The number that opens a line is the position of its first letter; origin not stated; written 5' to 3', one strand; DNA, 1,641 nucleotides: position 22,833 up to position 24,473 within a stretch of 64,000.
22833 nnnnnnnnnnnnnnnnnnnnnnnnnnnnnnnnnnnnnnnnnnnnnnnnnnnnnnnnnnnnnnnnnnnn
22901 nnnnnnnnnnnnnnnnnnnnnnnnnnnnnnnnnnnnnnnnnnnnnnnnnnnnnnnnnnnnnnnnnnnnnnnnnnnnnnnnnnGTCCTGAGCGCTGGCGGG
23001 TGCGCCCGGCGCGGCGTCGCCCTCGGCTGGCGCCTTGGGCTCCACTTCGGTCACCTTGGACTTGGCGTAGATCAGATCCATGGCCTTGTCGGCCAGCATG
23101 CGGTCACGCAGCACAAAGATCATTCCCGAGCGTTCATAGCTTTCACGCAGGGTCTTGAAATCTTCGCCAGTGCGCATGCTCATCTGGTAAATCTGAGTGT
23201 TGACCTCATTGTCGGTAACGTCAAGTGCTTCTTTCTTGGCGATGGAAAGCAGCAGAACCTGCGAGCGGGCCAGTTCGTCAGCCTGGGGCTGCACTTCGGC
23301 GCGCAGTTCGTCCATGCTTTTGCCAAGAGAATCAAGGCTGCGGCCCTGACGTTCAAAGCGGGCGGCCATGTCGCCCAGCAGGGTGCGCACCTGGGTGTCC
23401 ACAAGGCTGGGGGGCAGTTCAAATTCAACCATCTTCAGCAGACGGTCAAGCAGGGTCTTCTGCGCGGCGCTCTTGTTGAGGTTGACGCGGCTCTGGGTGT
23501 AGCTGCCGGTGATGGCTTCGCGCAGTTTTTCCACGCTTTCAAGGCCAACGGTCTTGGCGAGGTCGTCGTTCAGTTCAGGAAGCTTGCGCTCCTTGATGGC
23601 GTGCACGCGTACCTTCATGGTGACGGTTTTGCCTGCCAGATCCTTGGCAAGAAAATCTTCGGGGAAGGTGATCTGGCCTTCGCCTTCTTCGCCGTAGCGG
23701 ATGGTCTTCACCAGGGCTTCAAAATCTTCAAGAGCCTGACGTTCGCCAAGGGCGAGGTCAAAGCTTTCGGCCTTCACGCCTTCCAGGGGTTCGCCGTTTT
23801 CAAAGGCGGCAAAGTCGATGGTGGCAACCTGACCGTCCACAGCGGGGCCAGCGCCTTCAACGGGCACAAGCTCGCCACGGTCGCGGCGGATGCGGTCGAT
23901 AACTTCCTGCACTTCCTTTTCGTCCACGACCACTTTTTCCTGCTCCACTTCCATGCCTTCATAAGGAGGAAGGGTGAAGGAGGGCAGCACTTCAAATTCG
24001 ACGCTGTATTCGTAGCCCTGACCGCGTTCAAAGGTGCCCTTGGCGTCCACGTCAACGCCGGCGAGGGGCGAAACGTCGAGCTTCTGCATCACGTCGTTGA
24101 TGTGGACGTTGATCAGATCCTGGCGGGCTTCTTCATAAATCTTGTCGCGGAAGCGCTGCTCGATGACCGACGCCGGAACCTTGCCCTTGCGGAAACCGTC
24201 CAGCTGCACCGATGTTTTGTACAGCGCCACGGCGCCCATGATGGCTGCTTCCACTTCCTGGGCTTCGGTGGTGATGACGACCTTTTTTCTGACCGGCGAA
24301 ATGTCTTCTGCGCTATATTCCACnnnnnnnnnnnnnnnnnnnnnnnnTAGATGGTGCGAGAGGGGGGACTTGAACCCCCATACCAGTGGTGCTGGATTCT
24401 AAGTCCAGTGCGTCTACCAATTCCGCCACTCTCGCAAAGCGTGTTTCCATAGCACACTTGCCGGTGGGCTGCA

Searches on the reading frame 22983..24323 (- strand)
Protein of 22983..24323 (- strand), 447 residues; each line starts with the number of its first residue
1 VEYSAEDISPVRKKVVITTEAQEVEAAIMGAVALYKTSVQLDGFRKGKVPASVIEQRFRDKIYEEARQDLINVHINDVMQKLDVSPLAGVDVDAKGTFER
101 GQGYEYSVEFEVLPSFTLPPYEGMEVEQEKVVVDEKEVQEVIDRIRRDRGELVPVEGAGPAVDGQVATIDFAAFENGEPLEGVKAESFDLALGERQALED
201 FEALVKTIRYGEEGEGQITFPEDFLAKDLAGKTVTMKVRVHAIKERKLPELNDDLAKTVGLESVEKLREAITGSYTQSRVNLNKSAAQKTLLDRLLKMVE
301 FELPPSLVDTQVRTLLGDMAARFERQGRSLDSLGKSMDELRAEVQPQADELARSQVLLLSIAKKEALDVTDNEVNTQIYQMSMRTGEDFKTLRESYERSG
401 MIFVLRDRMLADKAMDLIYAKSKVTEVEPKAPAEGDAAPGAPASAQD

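Call 27: search_protein_families(library=pfam, proteins=[window:22983-24323:-], max_evalue=0.01)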
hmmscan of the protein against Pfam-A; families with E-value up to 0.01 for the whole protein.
window:22983-24323:- (447 aa): 3 families
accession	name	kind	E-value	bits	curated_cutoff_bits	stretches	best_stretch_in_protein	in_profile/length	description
PF05697.18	Trigger_N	-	9.4e-35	120.4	22.2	1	1-145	1-144/144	Bacterial trigger factor protein (TF)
PF05698.19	Trigger_C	-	3.1e-25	89.6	22.7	1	263-418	1-160/162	Bacterial trigger factor protein (TF) C-terminus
PF00254.34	FKBP_C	-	9.1e-05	23.2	21.1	1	161-234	5-81/94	FKBP-type peptidyl-prolyl cis-trans isomerase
